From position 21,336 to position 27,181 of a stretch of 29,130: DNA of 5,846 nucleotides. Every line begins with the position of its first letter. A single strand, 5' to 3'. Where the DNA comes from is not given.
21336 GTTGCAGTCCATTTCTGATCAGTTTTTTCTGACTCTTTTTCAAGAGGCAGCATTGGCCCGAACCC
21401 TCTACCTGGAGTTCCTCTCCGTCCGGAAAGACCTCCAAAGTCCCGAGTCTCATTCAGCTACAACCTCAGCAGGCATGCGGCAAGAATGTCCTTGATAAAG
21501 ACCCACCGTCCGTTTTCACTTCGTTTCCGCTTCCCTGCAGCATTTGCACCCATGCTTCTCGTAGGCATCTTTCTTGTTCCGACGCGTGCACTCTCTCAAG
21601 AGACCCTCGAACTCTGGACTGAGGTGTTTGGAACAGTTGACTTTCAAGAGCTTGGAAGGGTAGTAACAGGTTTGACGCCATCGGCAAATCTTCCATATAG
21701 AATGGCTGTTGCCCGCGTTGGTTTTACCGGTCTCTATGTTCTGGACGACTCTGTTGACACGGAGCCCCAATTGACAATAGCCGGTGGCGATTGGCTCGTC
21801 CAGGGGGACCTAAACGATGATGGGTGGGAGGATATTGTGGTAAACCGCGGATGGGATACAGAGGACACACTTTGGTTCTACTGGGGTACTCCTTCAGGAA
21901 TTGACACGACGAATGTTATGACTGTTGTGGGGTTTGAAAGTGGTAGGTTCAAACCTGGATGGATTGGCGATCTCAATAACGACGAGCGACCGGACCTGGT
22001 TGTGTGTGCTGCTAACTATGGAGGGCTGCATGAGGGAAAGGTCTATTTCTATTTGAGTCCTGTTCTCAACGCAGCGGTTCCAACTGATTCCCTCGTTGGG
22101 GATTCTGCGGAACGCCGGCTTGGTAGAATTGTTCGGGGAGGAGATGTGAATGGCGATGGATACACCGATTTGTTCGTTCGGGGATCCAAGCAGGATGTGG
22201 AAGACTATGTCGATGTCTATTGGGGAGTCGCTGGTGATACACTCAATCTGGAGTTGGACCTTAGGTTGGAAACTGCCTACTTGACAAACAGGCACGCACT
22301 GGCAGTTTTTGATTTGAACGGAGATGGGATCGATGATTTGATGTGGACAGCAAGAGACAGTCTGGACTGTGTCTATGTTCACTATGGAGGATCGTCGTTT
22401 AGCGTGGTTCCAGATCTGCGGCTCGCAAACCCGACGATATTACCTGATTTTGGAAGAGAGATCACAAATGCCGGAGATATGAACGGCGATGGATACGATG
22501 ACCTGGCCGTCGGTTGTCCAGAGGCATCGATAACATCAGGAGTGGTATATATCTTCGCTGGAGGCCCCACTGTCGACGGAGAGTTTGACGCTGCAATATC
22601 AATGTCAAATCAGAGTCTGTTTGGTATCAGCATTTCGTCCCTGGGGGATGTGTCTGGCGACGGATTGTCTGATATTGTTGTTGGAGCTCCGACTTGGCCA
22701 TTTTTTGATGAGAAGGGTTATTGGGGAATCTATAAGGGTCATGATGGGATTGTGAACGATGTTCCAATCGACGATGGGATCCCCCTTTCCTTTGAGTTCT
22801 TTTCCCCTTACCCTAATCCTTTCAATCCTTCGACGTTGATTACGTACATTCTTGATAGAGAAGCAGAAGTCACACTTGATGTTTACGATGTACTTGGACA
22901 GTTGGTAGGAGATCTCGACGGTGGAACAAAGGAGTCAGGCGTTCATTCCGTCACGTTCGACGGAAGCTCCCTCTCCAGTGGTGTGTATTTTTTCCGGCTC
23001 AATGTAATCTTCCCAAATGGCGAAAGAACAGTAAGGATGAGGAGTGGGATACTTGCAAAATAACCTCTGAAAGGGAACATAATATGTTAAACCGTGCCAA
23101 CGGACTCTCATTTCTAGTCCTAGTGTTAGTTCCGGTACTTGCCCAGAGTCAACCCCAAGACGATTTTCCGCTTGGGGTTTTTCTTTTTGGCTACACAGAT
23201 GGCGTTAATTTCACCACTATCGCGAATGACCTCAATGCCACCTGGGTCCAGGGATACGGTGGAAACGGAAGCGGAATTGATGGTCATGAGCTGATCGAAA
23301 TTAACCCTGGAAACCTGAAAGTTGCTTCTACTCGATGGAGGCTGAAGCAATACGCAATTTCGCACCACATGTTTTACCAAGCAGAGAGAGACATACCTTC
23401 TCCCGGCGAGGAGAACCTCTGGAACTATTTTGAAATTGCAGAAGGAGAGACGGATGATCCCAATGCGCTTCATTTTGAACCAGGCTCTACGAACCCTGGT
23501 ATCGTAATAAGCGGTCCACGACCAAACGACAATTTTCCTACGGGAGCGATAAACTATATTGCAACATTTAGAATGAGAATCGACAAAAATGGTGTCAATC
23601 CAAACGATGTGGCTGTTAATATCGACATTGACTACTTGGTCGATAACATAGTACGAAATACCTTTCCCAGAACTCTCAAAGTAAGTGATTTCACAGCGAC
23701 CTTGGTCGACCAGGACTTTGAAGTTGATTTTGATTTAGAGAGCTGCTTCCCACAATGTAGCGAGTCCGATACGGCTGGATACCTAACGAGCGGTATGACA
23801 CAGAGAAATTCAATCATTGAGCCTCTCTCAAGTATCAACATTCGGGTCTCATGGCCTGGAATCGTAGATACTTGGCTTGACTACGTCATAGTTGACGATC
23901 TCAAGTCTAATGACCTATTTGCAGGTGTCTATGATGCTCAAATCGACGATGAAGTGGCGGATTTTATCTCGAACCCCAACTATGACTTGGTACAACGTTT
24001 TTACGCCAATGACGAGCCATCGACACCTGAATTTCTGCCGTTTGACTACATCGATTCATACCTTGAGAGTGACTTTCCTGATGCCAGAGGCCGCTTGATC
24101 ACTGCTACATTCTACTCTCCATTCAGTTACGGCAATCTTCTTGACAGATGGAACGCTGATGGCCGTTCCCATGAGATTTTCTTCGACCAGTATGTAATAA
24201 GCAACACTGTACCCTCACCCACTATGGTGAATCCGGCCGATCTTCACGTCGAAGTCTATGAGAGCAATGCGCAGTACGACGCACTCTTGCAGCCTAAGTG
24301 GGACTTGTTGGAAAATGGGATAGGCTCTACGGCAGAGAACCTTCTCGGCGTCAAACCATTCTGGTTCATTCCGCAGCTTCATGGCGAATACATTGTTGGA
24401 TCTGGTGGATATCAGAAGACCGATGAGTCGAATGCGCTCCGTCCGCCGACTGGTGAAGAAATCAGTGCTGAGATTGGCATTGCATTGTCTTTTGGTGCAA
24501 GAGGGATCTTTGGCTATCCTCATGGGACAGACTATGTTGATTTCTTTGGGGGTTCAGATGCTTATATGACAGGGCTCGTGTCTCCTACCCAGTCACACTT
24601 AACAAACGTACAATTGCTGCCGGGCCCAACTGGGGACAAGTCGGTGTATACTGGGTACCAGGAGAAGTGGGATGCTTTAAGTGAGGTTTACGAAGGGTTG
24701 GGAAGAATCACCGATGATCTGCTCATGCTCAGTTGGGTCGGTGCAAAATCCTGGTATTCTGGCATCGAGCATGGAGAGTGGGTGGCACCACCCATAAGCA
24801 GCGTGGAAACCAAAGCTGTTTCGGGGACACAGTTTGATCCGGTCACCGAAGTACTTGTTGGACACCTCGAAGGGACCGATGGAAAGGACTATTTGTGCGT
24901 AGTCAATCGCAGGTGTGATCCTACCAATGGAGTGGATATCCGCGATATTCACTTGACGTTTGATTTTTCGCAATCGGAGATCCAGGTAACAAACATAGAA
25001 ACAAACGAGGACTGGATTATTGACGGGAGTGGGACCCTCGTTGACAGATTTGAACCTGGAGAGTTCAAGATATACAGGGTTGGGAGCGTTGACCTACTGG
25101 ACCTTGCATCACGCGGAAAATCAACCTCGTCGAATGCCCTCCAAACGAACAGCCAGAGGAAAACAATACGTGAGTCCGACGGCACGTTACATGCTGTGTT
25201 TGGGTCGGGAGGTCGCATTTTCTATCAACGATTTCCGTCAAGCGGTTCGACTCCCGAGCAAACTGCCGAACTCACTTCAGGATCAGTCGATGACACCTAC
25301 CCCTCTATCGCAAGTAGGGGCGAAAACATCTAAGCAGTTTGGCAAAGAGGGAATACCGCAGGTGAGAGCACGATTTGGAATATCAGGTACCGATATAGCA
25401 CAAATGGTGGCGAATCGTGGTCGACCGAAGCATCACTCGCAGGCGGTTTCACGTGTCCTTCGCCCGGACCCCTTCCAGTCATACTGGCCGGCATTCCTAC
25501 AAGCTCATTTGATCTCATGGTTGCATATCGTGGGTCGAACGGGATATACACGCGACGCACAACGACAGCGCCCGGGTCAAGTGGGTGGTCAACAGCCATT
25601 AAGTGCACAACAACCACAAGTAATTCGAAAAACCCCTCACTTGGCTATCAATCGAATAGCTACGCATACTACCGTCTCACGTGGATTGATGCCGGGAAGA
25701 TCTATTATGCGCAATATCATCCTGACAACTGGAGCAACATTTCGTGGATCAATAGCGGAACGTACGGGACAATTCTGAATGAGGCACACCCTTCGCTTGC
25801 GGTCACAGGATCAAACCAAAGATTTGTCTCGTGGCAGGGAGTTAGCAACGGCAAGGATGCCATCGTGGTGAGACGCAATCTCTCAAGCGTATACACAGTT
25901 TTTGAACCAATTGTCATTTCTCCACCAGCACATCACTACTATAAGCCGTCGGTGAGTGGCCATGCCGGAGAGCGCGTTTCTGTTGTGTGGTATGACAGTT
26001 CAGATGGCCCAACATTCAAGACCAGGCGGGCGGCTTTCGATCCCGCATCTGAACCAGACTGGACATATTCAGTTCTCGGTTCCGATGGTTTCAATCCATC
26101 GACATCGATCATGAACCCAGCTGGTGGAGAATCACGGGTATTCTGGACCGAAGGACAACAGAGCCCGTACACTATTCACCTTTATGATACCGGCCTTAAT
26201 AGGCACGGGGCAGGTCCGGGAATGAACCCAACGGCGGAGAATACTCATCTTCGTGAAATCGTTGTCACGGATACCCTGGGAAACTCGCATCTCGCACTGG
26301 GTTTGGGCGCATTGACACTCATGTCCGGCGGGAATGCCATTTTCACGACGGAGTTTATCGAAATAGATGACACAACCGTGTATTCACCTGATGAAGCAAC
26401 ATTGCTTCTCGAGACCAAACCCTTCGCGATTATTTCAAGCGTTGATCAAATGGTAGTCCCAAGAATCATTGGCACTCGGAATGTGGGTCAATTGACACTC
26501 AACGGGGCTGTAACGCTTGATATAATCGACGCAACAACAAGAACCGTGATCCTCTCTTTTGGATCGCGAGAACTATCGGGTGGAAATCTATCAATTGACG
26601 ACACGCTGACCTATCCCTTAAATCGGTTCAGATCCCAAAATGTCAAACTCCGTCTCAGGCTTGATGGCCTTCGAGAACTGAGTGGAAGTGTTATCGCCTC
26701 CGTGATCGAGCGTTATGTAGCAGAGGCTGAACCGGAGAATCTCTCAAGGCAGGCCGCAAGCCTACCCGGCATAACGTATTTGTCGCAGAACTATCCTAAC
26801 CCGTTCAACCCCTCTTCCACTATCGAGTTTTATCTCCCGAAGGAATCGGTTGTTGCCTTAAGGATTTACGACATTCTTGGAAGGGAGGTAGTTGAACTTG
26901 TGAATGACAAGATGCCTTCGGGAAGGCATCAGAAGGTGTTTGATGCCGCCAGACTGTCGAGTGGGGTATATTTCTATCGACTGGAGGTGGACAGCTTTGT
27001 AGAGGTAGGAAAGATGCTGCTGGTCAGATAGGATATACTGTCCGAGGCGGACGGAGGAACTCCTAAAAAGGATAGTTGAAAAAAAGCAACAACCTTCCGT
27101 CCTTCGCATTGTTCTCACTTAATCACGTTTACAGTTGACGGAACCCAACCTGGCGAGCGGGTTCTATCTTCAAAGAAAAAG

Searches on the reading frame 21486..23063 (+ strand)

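Call 9: search_protein_families(library=pfam, proteins=[window:21486-23063:+], max_evalue=0.01)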
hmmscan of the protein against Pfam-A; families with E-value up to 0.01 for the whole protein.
window:21486-23063:+ (525 aa): 5 families
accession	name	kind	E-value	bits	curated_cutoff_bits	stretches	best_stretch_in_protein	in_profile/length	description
PF01839.29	FG-GAP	-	1e-25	89.6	22.1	4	325-357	4-37/37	FG-GAP repeat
PF13517.12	FG-GAP_3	-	2.2e-19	70.2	26.9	4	220-287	1-61/61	FG-GAP-like repeat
PF18962.6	Por_Secre_tail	-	6.3e-08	33.2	27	1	442-506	2-63/75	Secretion system C-terminal sorting domain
PF13860.13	FlgD_ig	-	4.7e-06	26.9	27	1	455-504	17-72/79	FlgD Ig-like domain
PF12256.14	TcdB_toxin_midN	-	0.0002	21.1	24.8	0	217-249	31-60/181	Insecticide toxin TcdB middle/N-terminal region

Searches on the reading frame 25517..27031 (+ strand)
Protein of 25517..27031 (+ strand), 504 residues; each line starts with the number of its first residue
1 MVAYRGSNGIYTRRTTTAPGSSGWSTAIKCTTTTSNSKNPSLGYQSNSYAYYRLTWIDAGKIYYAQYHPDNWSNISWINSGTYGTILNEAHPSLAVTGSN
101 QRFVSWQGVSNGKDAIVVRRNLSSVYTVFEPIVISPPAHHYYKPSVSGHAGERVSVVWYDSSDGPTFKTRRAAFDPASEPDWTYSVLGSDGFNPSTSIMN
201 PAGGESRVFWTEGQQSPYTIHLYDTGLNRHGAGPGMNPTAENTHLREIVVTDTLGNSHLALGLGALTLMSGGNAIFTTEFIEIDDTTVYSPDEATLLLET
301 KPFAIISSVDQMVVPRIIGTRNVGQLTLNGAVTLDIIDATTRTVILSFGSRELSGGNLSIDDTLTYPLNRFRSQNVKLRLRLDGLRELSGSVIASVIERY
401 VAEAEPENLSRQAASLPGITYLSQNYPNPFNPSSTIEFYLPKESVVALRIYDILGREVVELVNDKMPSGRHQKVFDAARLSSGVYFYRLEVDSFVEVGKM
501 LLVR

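Call 9: search_protein_families(library=pfam, proteins=[window:25517-27031:+], max_evalue=0.01)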
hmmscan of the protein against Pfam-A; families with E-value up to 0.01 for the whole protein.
window:25517-27031:+ (504 aa): 1 family
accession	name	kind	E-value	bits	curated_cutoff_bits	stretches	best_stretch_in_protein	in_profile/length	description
PF18962.6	Por_Secre_tail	-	5.9e-10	39.7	27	1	426-493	2-66/75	Secretion system C-terminal sorting domain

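Call 14: find_encoding_contigs(protein=window:25517-27031:+, flank=10000, max_places=6)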
Protein window:25517-27031:+ (504 aa): no gene with exactly this product is on record in the collection.
